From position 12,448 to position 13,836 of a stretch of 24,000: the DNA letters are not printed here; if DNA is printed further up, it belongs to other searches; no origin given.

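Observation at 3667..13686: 10-kb operon made almost entirely of exported or membrane-anchored proteins, with no recognisable capsid or packaging genes: candidate novel envelope / surface apparatus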

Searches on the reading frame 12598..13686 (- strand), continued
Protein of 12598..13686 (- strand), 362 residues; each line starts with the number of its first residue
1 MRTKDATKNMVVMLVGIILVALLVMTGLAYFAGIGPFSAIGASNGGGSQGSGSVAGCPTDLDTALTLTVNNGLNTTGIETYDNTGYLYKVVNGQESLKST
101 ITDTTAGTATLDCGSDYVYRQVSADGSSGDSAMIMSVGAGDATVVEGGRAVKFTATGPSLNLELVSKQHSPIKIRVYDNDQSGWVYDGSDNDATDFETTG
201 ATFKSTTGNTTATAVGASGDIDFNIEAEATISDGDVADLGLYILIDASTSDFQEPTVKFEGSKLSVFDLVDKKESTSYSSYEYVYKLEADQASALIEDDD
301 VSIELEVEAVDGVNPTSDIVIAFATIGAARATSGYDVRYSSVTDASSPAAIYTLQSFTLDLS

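Call 63: search_protein_representatives(alignment_id=A1)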
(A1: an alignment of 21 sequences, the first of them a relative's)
Query: 21 sequences, 358 profile positions. Proteins with E-value up to 0.001 (for the whole library): 406; up to 1e-10: 351; up to 1e-30: 204. The best 150 are listed.
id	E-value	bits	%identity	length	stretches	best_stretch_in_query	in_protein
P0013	2.9e-131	454.1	-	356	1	1-358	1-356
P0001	8.5e-127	439.4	-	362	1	3-358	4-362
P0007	1.7e-126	438.4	-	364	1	3-358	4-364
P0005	1.7e-123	428.5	-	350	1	1-358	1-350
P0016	1.6e-116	405.6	-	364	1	1-358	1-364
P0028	2.7e-116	404.8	-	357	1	1-358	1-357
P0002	6.2e-115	400.3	-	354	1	7-357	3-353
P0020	1.6e-113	395.7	-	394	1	1-358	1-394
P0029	1.9e-113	395.5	-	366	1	9-358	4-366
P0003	3.4e-113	394.6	-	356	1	1-358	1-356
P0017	1.1e-112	393.0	-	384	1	4-358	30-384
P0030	2.6e-111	388.4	-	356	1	1-358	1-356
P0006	4.6e-109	381.0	-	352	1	6-358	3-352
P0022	1.5e-107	376.0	-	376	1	2-357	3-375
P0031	2.8e-106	371.9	-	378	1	2-358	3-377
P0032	4.2e-106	371.3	-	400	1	5-357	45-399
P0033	7.3e-105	367.2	-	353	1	15-357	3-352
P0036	2.6e-101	355.6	-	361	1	1-355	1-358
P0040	1.0e-99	350.3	-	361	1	9-358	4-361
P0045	5.0e-98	344.7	-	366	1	2-358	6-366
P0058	8.3e-94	330.8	-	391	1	12-357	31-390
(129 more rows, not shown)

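Call 64: list_cluster_members(proteins=[P0028, P0029, P0030, P0031, P0032, P0033, P0036, P0040, P0045, P0058])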
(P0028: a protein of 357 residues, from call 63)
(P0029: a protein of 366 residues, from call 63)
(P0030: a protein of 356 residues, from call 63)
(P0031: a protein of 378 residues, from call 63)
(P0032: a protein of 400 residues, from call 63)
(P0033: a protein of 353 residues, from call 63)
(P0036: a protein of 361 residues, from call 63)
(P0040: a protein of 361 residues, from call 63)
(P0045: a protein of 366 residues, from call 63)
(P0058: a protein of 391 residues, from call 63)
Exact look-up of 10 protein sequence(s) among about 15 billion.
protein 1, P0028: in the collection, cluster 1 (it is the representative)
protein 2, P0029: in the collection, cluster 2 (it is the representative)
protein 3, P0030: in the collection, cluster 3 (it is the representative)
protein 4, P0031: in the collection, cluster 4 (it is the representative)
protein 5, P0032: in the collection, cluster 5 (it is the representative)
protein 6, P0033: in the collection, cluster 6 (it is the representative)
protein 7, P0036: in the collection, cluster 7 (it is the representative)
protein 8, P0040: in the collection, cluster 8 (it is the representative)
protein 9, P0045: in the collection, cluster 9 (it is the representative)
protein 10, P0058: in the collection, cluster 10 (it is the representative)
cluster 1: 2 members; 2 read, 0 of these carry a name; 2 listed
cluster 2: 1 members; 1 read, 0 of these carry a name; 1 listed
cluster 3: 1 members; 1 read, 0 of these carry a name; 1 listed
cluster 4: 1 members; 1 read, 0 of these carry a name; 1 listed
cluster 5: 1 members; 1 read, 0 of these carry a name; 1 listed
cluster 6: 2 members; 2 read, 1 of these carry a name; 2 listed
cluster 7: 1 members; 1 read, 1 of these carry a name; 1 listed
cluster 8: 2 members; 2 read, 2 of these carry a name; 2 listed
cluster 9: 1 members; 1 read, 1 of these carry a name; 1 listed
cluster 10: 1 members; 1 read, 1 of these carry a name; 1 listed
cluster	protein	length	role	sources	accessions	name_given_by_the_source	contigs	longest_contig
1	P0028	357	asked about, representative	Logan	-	-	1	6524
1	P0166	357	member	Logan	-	-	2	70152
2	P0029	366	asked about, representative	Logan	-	-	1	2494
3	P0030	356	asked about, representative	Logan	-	-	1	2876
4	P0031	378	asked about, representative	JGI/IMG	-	-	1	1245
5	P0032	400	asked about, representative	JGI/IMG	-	-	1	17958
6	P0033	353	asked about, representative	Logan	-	-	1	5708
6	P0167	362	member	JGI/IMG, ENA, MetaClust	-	\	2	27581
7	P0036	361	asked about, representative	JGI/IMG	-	hypothetical protein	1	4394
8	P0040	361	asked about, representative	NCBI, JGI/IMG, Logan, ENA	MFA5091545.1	MAG: hypothetical protein WC483_02970 [Candidatus Paceibacterota bacterium]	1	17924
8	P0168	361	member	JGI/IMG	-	hypothetical protein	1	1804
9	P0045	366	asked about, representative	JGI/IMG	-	hypothetical protein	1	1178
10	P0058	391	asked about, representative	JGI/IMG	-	hypothetical protein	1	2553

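Call 65: search_protein_families(library=ncbifam, proteins=[L003:19191-19946:-, L003:18301-19191:-, L003:19943-20761:-, L003:17386-18300:-, L003:16472-17389:+, L003:8536-9816:+, L011:11781-13028:+, L002:1328-2266:-], max_evalue=0.00001)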
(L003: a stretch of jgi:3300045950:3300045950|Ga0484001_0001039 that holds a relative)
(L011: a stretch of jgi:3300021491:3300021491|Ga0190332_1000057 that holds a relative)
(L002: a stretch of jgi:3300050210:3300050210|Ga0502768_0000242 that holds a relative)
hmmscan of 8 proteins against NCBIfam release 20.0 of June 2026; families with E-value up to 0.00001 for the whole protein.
L003:19191-19946:- (251 aa): 184 families (the best 25 are shown)
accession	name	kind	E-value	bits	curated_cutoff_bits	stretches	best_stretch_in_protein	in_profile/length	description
TIGR00968.1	3a0106s01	subfamily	2.1e-57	194.4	342.75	1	2-237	1-229/237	sulfate ABC transporter ATP-binding protein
TIGR01186.1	proV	subfamily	1.5e-54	185.5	326.6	1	11-241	3-232/363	betaine/proline/choline family ABC transporter ATP-binding protein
TIGR03265.1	PhnT2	equivalog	2.3e-54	185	457.7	1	2-229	5-224/353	putative 2-aminoethylphosphonate ABC transporter ATP-binding protein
NF008809.0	PRK11831.1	equivalog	5e-54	183.4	441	1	1-240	8-245/270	phospholipid ABC transporter ATP-binding protein MlaF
NF006987.0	PRK09452.1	equivalog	9.1e-50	169.4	482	1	1-228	17-236/378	spermidine/putrescine ABC transporter ATP-binding protein PotA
NF008513.0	PRK11432.1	equivalog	5.6e-49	166.9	496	1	2-228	7-225/351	ferric ABC transporter ATP-binding protein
NF040933.2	ABC_arch_GlcV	equivalog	9.6e-49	166.1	450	1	2-228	3-230/357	glucose ABC transporter ATP-binding protein GlcV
NF008105.0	PRK10851.1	equivalog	6.2e-48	163.3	502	1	2-229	3-226/362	sulfate/thiosulfate ABC transporter ATP-binding protein CysA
TIGR04521.1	ECF_ATPase_2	equivalog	2.8e-47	161.1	330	1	14-237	18-242/279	energy-coupling factor transporter ATPase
NF043075.1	MMSYN1_0197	equivalog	5.2e-47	160.4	550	1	1-237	2-231/341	spermidine/putrescine ABC transporter ATP-binding protein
TIGR01187.1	potA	subfamily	6.7e-46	156.8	355.6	1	32-229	1-190/325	polyamine ABC transporter ATP-binding protein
TIGR03005.1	ectoine_ehuA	equivalog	1.8e-45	155.2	345.4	1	2-240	1-248/252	ectoine/hydroxyectoine ABC transporter ATP-binding protein EhuA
NF008653.0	PRK11650.1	subfamily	2.7e-45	155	432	1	2-227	4-222/357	sn-glycerol-3-phosphate ABC transporter ATP-binding protein UgpC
NF040840.2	tungstate_WtpC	equivalog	2.8e-44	151.8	440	1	1-239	1-231/347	tungstate ABC transporter ATP-binding protein WtpC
TIGR02769.1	nickel_nikE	equivalog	5.5e-44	150.6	332.55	1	10-238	20-249/265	nickel import ATP-binding protein NikE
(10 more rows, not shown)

L003:18301-19191:- (296 aa): 3 families
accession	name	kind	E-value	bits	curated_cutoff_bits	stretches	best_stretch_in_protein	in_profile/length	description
TIGR04430.1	OM_asym_MlaD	equivalog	3.4e-17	62.6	135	1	7-123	5-124/146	outer membrane lipid asymmetry maintenance protein MlaD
TIGR00996.1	Mtu_fam_mce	paralog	4.8e-17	62.1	140.5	1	14-278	6-270/291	MCE family protein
NF047463.1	CllEntPrLepto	equivalog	2.6e-07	30.4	400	0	7-71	5-70/250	mammalian cell entry protein Mce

L003:19943-20761:- (272 aa): 2 families
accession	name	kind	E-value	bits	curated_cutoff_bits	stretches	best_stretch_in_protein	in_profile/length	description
TIGR00056.1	TIGR00056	subfamily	6.3e-61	206.3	212.2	1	22-270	10-257/260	MlaE family lipid ABC transporter permease subunit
NF033619.1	perm_MlaE_1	exception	2.5e-49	168.2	315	1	21-269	2-251/253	lipid asymmetry maintenance ABC transporter permease subunit MlaE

L003:17386-18300:- (304 aa): 15 families
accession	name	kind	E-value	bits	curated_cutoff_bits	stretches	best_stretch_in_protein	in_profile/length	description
TIGR02651.1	RNase_Z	equivalog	1.5e-101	339.4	292.95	1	3-300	1-302/302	ribonuclease Z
NF000801.0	PRK00055.1-3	equivalog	2.2e-99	332.4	252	1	1-303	1-306/307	ribonuclease Z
NF000800.0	PRK00055.1-1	equivalog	2.8e-77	259.7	398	1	3-295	2-300/305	ribonuclease Z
TIGR02649.1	true_RNase_BN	exception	1.5e-65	221.2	563.7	1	4-294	2-298/304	ribonuclease BN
NF000805.0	PRK00055.2-3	equivalog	2.3e-58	197.9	416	1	4-303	6-303/307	ribonuclease Z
NF000804.0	PRK00055.2-1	equivalog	3.9e-44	151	402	1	4-298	6-297/306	ribonuclease Z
NF002558.0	PRK02126.1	subfamily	4.9e-34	117.8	315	2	199-291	241-337/345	ribonuclease Z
NF041851.1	cyc_nuc_deg_phdiest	equivalog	5.4e-26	91.5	400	2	199-290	154-242/253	cyclic nucleotide-degrading phosphodiesterase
NF041257.1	GntH_guanitoxin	equivalog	5.9e-23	81.3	333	2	2-96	13-112/374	guanitoxin biosynthesis MBL fold metallo-hydrolase GntH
NF000806.0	PRK00055.2-4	equivalog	4.6e-17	62.1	363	2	1-131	1-147/280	ribonuclease Z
TIGR02650.1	RNase_Z_T_toga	equivalog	8.9e-15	54.6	507.05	1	217-289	196-266/277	ribonuclease Z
NF011436.0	PRK14866.1-3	equivalog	2.2e-07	30.1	612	1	153-193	379-418/435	hypothetical protein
NF038231.1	MBL_Geo_Pelo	equivalog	2.4e-07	30.6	360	0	12-100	26-111/250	GPMC system MBL fold metallohydrolase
NF011435.0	PRK14866.1-1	equivalog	4.7e-07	29.1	622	1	154-193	393-431/441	hypothetical protein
NF002553.0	PRK02113.1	equivalog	2.2e-06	27.3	386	0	17-77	32-90/252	MBL fold metallo-hydrolase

L003:16472-17389:+ (305 aa): 1 family
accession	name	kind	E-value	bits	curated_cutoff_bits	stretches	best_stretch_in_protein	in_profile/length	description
NF053614.1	AfsKbindKbpAStmc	equivalog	8.2e-22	78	250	1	20-250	16-228/231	AfsK-binding protein KbpA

L003:8536-9816:+ (426 aa): 0 families

L011:11781-13028:+ (415 aa): 0 families

L002:1328-2266:- (312 aa): 0 families

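Call 66: search_dna_similar(query=L003:19191-19946:-, collection=plasmids, mode=protein, max_rows=8)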
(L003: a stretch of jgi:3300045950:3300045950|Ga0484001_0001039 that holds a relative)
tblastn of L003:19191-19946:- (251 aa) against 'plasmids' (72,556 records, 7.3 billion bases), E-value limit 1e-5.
The search stops at 5000 records and this limit was reached: more records match than are counted here, and every count below describes the 5000 best-scoring records only.
In 433 record(s) the limit of 40 matching pieces per record was reached: places in those records are undercounted.
Records with a match: at least 5000; places in all: 55408; records where one place covers at least 80% of the query: 4992.
Best place of each record, by identity: <60% 5000.
By first word of the organism name: Rhizobium 600; Klebsiella 549; Escherichia 418; Agrobacterium 283; Enterococcus 254; Sinorhizobium 209; Phaeobacter 189; Ralstonia 133; Pantoea 116; Pseudosulfitobacter 93; and 304 more.
By predicted mobility (MOB-suite, as given by PLSDB): non-mobilizable 2652; conjugative 1588; mobilizable 760.
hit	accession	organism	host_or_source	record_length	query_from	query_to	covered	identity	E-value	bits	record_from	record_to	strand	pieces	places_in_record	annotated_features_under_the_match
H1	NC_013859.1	Azospirillum sp. B510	-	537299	2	239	95%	45.0%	5e-57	202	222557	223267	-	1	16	ATP-binding cassette domain-containing protein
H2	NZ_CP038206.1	Paracoccus pantotrophus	single cell,soil associated with ...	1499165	1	239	95%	44.3%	1e-49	181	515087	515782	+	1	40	none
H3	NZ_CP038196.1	Paracoccus versutus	single cell,soil adjacent to the roots ...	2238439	1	239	95%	44.3%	2e-49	180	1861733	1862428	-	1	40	none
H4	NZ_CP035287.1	Paracoccus versutus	whole organism,soil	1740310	1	239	95%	44.3%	2e-49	180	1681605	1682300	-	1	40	none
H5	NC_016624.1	Azospirillum lipoferum 4B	-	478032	2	239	95%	44.2%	1e-56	201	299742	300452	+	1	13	ATP-binding cassette domain-containing protein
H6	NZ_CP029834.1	Azospirillum ramasamyi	single cell,Cow dung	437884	2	239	95%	44.2%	2e-56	201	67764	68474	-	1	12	ATP-binding cassette domain-containing protein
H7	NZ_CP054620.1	Azospirillum oryzae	cell culture,soil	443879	2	239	95%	44.2%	2e-56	201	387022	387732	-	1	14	ATP-binding cassette domain-containing protein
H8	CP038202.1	Paracoccus ferrooxidans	single cell,bioreactor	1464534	1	239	95%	43.9%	9e-50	181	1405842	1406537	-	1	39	ATP-binding cassette domain-containing protein | ABC transporter permease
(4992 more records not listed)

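Call 68: find_related_loci(query=A2, collection=metagenome_contigs, flank=10000)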
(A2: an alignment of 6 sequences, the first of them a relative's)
Query A2 (362 aa) in metagenome_contigs; peptide patterns used: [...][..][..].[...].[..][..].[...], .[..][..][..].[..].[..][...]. (x = any residue, [..] = any of these).
156 stretches matched a pattern; 5 encode a relative of the query (tblastn E <= 1e-3); 5 distinct loci.
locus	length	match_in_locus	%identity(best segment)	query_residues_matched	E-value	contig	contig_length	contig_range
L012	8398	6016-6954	47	50-362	6e-82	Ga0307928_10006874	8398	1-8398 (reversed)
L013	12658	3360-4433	43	8-362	2e-81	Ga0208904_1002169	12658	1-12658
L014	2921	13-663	45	148-362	8e-54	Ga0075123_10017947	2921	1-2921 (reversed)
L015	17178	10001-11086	38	7-362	2e-52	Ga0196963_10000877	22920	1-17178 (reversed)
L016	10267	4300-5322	27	2-362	2e-25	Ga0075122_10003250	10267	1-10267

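Call 70: find_related_loci(query=P0013, collection=viral_contigs, flank=10000)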
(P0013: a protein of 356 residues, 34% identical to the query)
Query P0013 (356 aa) in viral_contigs; peptide patterns used: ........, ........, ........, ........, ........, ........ (x = any residue, [..] = any of these).
5 stretches matched a pattern, but none encodes a relative of the query by tblastn (E <= 1e-3).

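Call 71: find_related_loci(query=L013:3348-4436:+, collection=viral_contigs, flank=10000)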
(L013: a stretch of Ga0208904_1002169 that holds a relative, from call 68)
Query L013:3348-4436:+ (362 aa) in viral_contigs; peptide patterns used: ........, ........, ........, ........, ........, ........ (x = any residue, [..] = any of these).
No stretch of DNA in the collection matches any of the patterns.

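Call 75: fold_search(model_id=the predicted structure, library=viral)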
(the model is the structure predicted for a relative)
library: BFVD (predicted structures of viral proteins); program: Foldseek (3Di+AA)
matches with E <= 10: 913; with E <= 0.001: 5
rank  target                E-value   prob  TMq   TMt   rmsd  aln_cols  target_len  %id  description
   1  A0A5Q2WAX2            3.2e-11  1.00  0.49  0.56  12.7       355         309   13  (no name in the UniProt tables at hand)
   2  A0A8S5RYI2            4.0e-04  0.60  0.19  0.11  26.1       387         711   11  Tail collar fiber protein [Myoviridae sp. ctNQV2]
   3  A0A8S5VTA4            4.7e-04  0.90  0.25  0.12  22.5       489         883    7  (no name in the UniProt tables at hand)
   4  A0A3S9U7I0            5.2e-04  0.97  0.19  0.26  13.8       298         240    9  (no name in the UniProt tables at hand)
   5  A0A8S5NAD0            9.8e-04  0.75  0.17  0.12  17.2       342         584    7  Uncharacterized protein (Fragment) [Siphoviridae sp. ctjd446]
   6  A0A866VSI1            1.2e-03  0.89  0.18  0.19  20.9       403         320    8  VOX2-N [Elephant endotheliotropic herpesvirus 3A]
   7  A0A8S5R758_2          1.4e-03  0.60  0.16  0.07  24.2       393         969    9  Tail protein [virus sp. ctee23]
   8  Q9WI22                2.5e-03  0.44  0.16  0.14  20.2       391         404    7  Glycoprotein C (Fragment) [Rangiferine herpesvirus 1]
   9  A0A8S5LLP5            2.7e-03  0.15  0.11  0.06  24.8       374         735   12  Interferon alpha/beta receptor 1, Interferon I interferon signaling complex [Siphoviridae sp. ctvok7]
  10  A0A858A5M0            2.8e-03  0.47  0.14  0.12  15.1       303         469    6  MC161R [Molluscum contagiosum virus]
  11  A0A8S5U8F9            4.1e-03  0.25  0.16  0.15  21.2       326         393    8  Clumping factor [Siphoviridae sp. ct9j27]
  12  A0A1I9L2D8            4.5e-03  0.47  0.20  0.14  32.0       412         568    7  Hemagglutinin-like protein [Xanthomonas phage XAJ2]
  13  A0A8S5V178            4.5e-03  0.41  0.16  0.06  21.4       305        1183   12  Baseplate J like protein [Siphoviridae sp. ct3r22]
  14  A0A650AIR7            4.5e-03  0.38  0.14  0.11  21.0       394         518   11  (no name in the UniProt tables at hand)
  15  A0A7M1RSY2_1          5.0e-03  0.33  0.14  0.06  21.0       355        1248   12  Spore coat protein-like protein [uncultured phage cr124_1]
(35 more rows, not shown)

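Call 77: search_dna_similar(query=window:12598-13686:-, collection=phages, mode=protein, max_evalue=10, max_rows=15)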
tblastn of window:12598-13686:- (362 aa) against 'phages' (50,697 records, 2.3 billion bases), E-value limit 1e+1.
No match.

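Call 78: search_dna_similar(query=P0016, collection=phages, mode=protein, max_evalue=10, max_rows=15)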
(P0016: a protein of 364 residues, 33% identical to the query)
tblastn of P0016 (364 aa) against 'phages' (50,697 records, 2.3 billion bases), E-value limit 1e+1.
No match.

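Call 79: search_protein_families(library=phrogs, proteins=[L003:8536-9816:+, L011:11781-13028:+, L006:2783-4024:+], max_evalue=0.01)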
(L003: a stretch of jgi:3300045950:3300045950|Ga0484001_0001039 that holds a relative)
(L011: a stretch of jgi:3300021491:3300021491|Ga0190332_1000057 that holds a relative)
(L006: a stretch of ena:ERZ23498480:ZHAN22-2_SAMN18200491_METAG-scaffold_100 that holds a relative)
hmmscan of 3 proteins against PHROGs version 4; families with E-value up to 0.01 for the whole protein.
L003:8536-9816:+ (426 aa): 2 families
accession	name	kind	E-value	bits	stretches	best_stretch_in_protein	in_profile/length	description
phrog_7035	-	unknown function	6.6e-07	29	1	75-121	215-262/969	-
phrog_2666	-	head and packaging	2e-05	24.4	1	72-114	322-363/555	terminase large subunit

L011:11781-13028:+ (415 aa): 3 families
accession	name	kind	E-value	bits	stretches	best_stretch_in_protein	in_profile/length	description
phrog_7035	-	unknown function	1.8e-14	54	2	64-124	214-275/969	-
phrog_2666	-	head and packaging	6.5e-14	52.5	2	51-120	311-379/555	terminase large subunit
phrog_1358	-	moron, auxiliary metabolic gene and host takeover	3.2e-07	29.3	1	240-330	666-755/1382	FtsK/SpoIIIE-like protein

L006:2783-4024:+ (413 aa): 0 families

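Call 97: search_dna_similar(query=window:12598-13686:-, collection=plasmids, mode=protein, max_evalue=0.1, max_rows=10)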
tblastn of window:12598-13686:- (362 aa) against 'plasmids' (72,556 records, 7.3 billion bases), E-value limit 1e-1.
No match.

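Call 107: search_protein_families(library=ncbifam, proteins=[window:12598-13686:-], max_evalue=1)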
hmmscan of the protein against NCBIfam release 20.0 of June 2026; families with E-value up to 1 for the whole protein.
window:12598-13686:- (362 aa): 0 families

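Call 117: search_protein_families(library=phrogs, proteins=[L009:4684-4878:+, L002:6908-7108:+], max_evalue=1)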
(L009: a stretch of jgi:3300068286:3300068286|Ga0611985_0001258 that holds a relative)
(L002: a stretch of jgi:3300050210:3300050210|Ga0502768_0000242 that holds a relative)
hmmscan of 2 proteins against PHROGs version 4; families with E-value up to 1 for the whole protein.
L009:4684-4878:+ (64 aa): 3 families
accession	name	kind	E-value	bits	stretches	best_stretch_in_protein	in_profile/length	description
phrog_36131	-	unknown function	6.2e-06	27.6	1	8-59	12-65/87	-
phrog_7558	-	unknown function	0.15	13.4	1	7-54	8-55/69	-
phrog_14654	-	unknown function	0.39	12.1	1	11-36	71-96/99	-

L002:6908-7108:+ (66 aa): 0 families
